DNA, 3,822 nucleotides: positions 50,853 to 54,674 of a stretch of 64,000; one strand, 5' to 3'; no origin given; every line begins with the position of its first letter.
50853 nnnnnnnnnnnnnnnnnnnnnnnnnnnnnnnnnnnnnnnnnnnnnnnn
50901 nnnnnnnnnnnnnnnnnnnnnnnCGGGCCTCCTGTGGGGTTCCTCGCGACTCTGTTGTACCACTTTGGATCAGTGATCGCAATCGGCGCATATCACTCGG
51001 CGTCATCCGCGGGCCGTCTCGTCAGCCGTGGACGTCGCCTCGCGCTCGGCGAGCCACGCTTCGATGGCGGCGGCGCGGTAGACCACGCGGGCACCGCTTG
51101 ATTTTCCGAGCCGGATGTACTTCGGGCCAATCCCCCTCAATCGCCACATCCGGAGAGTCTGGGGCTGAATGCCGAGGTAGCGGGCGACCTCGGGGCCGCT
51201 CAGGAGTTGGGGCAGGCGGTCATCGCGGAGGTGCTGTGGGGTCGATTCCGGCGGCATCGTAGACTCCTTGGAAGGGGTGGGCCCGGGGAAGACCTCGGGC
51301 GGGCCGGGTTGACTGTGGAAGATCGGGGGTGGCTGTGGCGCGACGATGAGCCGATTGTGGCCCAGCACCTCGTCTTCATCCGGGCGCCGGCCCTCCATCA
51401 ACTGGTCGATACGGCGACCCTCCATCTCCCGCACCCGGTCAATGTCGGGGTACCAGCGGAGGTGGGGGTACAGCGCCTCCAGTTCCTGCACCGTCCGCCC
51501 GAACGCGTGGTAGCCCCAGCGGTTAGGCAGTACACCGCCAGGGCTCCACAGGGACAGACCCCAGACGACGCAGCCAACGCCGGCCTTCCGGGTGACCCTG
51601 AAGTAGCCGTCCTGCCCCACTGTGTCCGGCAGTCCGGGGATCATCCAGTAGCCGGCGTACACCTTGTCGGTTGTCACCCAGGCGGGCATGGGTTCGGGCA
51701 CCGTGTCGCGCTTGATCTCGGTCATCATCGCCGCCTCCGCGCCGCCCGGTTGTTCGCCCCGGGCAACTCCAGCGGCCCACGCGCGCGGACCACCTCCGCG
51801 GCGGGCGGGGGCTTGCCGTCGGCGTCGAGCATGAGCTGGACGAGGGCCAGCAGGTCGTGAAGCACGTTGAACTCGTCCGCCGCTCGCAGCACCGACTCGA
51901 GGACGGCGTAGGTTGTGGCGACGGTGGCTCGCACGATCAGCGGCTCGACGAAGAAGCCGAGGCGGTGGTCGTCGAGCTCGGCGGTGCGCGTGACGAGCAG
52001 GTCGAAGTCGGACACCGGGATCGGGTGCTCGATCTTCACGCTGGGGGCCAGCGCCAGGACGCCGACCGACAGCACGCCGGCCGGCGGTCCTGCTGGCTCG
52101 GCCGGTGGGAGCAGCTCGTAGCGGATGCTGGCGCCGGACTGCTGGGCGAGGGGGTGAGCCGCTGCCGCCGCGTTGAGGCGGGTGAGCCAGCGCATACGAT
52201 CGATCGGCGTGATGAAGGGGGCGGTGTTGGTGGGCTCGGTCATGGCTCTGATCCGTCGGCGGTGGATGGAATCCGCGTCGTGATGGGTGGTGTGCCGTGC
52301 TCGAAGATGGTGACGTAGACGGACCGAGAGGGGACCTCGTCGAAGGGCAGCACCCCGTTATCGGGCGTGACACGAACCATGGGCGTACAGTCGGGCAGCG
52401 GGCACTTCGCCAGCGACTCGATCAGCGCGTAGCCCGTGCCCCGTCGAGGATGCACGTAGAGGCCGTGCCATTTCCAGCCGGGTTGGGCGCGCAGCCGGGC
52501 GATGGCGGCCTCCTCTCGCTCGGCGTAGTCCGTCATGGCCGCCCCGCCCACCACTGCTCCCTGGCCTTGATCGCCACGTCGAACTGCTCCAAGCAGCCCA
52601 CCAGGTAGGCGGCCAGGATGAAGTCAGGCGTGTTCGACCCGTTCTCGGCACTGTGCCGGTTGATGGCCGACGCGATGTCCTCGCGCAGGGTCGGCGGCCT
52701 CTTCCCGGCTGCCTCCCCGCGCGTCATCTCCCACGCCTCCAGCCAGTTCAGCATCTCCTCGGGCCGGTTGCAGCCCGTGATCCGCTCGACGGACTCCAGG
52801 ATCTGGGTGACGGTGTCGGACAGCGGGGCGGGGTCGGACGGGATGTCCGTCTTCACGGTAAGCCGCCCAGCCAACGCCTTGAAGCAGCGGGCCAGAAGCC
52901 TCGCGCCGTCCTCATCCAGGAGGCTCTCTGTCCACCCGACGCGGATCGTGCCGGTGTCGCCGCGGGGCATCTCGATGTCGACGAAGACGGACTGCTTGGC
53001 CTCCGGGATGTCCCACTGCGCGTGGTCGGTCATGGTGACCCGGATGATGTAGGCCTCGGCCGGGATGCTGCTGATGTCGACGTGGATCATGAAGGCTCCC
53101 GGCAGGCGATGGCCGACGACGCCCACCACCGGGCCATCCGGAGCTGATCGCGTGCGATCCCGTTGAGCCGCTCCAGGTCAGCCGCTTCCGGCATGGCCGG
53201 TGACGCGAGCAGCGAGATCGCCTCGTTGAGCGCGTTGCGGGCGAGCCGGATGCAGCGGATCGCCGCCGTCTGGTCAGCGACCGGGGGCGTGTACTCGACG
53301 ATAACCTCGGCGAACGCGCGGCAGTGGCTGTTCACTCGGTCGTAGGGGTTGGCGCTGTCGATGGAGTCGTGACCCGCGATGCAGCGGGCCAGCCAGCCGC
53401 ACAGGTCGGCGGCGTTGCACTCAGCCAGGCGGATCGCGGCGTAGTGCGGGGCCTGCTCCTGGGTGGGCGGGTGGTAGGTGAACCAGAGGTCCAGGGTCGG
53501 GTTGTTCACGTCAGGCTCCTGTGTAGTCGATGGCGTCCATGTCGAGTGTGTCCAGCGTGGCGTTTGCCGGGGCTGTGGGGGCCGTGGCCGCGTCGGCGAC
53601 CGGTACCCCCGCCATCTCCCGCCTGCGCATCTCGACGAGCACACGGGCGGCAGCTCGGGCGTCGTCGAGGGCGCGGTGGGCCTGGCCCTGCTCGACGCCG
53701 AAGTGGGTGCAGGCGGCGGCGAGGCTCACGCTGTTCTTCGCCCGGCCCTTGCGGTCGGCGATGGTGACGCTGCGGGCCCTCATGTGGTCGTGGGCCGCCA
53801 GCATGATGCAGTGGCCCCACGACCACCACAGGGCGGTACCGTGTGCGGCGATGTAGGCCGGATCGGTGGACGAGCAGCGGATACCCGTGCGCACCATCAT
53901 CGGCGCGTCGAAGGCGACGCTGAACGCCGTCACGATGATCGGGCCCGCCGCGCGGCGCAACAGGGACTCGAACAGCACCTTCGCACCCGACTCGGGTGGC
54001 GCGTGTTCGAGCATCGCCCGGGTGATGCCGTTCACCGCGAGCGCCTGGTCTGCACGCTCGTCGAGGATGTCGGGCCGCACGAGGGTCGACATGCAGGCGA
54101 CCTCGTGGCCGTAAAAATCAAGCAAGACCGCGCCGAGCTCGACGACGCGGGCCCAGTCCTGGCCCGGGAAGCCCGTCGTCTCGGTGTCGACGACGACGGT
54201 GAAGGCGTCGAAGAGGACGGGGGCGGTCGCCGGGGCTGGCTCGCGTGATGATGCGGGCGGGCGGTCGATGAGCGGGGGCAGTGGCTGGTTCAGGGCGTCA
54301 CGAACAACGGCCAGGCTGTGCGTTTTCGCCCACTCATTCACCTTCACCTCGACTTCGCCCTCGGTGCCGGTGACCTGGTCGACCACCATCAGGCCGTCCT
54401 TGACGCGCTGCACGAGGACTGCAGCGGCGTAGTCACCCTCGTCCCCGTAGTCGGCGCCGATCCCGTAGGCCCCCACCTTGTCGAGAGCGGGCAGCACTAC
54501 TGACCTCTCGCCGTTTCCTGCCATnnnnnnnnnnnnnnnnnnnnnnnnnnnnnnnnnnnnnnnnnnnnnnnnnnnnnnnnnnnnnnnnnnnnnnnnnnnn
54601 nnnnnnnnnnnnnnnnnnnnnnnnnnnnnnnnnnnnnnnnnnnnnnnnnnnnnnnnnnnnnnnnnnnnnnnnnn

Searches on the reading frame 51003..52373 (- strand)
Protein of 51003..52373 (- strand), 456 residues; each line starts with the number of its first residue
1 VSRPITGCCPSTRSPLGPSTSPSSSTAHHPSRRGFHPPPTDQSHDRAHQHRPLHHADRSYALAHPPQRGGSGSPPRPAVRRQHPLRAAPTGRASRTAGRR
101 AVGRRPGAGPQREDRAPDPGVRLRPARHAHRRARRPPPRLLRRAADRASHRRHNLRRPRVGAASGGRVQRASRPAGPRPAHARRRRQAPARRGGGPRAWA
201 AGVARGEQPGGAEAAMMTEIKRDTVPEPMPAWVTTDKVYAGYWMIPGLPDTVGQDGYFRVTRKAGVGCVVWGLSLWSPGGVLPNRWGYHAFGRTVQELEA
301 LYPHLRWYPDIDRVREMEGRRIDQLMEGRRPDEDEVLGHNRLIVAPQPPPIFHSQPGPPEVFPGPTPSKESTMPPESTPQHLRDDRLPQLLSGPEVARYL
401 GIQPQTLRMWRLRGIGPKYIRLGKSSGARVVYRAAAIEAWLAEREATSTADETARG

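Call 59: search_protein_families(library=pfam, proteins=[window:51003-52373:-], max_evalue=0.001)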
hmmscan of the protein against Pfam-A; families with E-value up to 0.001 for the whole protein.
window:51003-52373:- (456 aa): 1 family
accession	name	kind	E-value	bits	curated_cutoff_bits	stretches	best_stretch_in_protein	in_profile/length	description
PF12728.13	HTH_17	-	8e-08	32.9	27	1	390-444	1-50/51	Helix-turn-helix domain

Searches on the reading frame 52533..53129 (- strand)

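Call 9: search_protein_families(library=pfam, proteins=[window:52533-53129:-], max_evalue=0.01)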
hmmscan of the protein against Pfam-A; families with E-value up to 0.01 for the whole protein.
window:52533-53129:- (198 aa): 0 families

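Call 10: search_protein_families(library=phrogs, proteins=[window:52533-53129:-], max_evalue=0.001)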
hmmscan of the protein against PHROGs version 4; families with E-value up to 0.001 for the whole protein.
window:52533-53129:- (198 aa): 3 families
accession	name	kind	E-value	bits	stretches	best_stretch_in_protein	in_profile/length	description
phrog_18819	-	unknown function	3.6e-11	44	1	141-194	20-73/90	-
phrog_30199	-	unknown function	7.2e-08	33.3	1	150-193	69-112/177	-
phrog_31227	-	unknown function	3.3e-07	31.4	1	147-195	4-52/69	-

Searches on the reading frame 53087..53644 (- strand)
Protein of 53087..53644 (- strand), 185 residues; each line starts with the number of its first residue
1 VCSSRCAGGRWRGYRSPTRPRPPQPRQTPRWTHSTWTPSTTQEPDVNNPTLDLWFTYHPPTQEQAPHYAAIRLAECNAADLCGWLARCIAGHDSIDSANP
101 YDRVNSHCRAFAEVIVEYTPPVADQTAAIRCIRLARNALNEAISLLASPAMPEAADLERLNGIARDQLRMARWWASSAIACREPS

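Call 9: search_protein_families(library=pfam, proteins=[window:53087-53644:-], max_evalue=0.01)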
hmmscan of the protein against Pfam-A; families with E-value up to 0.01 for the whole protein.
window:53087-53644:- (185 aa): 1 family
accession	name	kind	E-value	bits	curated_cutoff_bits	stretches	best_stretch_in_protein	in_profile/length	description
PF24729.2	Acb2_Tad1_hairpin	-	3.7e-07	30.7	27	0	56-85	1-30/58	Acb2/Tad1, hairpin domain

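Call 10: search_protein_families(library=phrogs, proteins=[window:53087-53644:-], max_evalue=0.001)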
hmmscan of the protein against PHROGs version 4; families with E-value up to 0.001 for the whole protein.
window:53087-53644:- (185 aa): 2 families
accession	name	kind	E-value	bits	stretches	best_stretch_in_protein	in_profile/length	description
phrog_1454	-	unknown function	1.7e-05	25.8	0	54-74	16-37/81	-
phrog_31113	-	unknown function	0.00015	22.9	0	100-150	35-85/166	-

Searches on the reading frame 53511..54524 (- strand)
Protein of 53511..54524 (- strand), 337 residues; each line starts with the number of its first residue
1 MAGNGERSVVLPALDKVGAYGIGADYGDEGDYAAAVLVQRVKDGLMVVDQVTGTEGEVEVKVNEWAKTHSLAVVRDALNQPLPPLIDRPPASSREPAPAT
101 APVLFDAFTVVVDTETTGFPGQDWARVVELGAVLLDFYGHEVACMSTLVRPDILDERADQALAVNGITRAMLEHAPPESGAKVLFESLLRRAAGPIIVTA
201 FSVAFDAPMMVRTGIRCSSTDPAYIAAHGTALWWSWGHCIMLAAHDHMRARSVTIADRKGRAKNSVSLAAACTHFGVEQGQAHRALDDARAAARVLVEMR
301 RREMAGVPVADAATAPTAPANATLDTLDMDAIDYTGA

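Call 9: search_protein_families(library=pfam, proteins=[window:53511-54524:-], max_evalue=0.01)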
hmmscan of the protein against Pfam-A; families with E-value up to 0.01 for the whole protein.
window:53511-54524:- (337 aa): 1 family
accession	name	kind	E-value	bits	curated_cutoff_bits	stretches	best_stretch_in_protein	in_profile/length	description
PF00929.31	RNase_T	-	1.5e-17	65.1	24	1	110-296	1-164/164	Exonuclease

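Call 10: search_protein_families(library=phrogs, proteins=[window:53511-54524:-], max_evalue=0.001)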
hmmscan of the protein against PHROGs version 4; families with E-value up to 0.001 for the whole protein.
window:53511-54524:- (337 aa): 1 family
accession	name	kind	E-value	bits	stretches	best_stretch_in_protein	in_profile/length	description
phrog_192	-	DNA, RNA and nucleotide metabolism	1.7e-29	104.3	1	110-305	109-276/397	DNA polymerase exonuclease subunit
